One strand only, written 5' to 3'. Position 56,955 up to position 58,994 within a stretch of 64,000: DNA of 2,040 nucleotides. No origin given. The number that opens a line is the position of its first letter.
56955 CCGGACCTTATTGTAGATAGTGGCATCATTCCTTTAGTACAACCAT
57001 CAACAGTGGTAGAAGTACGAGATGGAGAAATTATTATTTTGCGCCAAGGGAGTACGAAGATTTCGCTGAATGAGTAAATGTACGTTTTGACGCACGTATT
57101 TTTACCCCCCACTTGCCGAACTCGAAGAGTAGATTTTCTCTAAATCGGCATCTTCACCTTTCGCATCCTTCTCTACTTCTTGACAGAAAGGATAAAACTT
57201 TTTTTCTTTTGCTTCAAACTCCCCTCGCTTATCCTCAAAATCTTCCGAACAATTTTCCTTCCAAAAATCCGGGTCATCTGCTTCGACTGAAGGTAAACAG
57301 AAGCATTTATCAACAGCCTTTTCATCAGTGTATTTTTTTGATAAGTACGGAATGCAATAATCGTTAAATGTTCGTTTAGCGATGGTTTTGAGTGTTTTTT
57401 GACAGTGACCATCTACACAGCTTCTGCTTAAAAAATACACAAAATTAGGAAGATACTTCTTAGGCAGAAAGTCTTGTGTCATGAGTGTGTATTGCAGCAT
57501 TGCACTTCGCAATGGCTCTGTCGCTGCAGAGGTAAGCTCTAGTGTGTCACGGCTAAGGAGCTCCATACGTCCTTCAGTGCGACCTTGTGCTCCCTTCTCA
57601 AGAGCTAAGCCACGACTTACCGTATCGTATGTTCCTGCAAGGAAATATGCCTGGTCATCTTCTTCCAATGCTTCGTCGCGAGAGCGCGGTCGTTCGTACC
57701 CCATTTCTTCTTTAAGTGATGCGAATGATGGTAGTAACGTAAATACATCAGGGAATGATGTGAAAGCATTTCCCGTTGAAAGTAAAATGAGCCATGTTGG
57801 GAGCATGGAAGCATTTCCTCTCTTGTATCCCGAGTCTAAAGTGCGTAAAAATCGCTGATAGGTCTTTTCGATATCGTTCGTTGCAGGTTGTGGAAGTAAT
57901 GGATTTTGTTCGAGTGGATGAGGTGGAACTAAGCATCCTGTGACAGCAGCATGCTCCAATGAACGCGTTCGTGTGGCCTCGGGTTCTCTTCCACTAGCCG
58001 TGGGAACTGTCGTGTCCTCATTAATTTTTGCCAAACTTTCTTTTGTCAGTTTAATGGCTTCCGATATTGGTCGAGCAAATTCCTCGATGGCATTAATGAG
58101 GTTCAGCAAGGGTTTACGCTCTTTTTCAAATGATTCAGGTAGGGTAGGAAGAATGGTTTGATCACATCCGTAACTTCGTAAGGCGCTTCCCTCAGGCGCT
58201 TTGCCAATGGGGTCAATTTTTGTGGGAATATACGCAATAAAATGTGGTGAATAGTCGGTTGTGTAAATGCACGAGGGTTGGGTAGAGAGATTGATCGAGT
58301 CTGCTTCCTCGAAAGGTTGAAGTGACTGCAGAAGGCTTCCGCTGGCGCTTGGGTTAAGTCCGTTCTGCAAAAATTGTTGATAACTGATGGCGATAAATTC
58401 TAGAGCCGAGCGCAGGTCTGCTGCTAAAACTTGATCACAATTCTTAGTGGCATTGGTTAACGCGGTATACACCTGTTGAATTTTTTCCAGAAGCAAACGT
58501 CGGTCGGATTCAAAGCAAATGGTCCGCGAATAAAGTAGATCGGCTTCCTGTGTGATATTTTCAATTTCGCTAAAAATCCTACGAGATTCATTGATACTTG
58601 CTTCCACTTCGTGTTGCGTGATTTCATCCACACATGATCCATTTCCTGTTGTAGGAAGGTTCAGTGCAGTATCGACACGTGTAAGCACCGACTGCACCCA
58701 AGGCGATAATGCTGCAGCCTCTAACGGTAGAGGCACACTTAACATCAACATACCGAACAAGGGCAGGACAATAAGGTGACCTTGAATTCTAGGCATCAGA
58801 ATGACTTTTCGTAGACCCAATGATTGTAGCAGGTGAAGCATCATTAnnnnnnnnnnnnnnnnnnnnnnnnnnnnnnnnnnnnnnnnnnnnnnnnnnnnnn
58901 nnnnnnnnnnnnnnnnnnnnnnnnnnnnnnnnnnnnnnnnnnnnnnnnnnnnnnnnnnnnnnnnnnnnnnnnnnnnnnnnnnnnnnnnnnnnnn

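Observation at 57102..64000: Translationally coupled operon of at least five exported, Cys-containing proteins with no recognisable domains; the best candidate for an undescribed envelope or surface system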

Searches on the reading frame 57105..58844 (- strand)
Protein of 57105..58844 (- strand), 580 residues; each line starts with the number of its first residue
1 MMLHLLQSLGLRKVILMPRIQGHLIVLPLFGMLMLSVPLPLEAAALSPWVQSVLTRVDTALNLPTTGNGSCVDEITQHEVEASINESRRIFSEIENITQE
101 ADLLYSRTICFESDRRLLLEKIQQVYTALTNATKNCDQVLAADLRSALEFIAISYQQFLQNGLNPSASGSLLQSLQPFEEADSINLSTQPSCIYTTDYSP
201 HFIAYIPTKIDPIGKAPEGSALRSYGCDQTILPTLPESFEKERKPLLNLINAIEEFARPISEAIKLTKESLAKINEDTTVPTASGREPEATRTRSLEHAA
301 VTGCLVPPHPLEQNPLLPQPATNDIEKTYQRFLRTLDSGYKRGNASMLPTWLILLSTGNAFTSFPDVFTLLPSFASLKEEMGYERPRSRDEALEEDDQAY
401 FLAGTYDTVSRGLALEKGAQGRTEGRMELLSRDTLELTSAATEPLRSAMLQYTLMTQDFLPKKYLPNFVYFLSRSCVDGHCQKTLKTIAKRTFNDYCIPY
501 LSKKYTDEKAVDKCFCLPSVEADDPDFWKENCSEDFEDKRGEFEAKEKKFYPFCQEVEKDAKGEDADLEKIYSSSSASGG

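Call 6: search_protein_families(library=pfam, proteins=[window:57105-58844:-], max_evalue=1)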
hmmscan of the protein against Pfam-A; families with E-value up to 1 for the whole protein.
window:57105-58844:- (580 aa): 3 families
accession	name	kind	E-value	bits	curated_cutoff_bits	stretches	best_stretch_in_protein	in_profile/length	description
PF14678.12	FANCI_S4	-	0.022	14.4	25.3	1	51-139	47-138/250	FANCI solenoid 4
PF24487.1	NDC80_loop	-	0.093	12.8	27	1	72-152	134-214/233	Kinetochore protein NDC80 loop region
PF21692.3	Talin_R4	-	0.11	13.2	27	0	243-278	65-100/126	Talin, R4 domain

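Call 7: search_protein_families(library=ncbifam, proteins=[window:57105-58844:-], max_evalue=1)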
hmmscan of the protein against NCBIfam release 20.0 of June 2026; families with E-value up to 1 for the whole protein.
window:57105-58844:- (580 aa): 0 families

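Call 18: find_homologous_proteins(query=window:57105-58844:-)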
Query window:57105-58844:- (580 aa): 13 proteins with E <= 0.001 among 8000 candidates.
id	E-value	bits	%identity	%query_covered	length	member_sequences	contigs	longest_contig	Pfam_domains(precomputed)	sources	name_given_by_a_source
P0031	0.0e+0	1310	100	100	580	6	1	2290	-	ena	-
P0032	1.0e-73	267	33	88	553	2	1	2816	-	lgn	-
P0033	4.9e-73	265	32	92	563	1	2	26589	-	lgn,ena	-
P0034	2.4e-72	263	34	84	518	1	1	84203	-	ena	-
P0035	6.1e-69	251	30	91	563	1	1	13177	-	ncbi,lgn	-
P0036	2.9e-68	249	31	91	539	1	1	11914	-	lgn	-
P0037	1.5e-66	244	32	88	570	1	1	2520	-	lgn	-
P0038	1.8e-66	243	33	86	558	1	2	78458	-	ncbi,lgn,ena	-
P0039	2.3e-66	243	31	88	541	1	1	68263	-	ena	-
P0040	2.5e-65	240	35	84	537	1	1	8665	-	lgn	-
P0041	7.7e-62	228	32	84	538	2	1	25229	-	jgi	jgi:hypothetical protein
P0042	1.0e-59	221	33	85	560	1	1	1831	-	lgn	-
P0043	2.1e-48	184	28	90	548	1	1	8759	-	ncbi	-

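Call 30: search_solved_structures(query=A2, max_evalue=10)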
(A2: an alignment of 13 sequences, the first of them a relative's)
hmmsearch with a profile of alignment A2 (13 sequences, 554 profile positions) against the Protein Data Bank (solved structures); distinct sequences matched with E-value up to 10: 2.
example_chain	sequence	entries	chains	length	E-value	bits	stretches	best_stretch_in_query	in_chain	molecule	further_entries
7tbn_A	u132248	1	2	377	0.39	12.5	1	93-135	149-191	D11 LOV2-DARPin fusion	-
4m3l_A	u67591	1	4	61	0.69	11.6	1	397-445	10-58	E3 ubiquitin-protein ligase TRIM63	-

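Call 65: search_protein_families(library=phrogs, proteins=[window:57105-58844:-], max_evalue=0.1)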
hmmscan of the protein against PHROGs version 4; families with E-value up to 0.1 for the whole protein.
window:57105-58844:- (580 aa): 0 families

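Call 66: search_protein_families(library=padloc, proteins=[window:57105-58844:-], max_evalue=0.1)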
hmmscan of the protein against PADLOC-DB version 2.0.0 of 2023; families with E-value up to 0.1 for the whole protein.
window:57105-58844:- (580 aa): 0 families
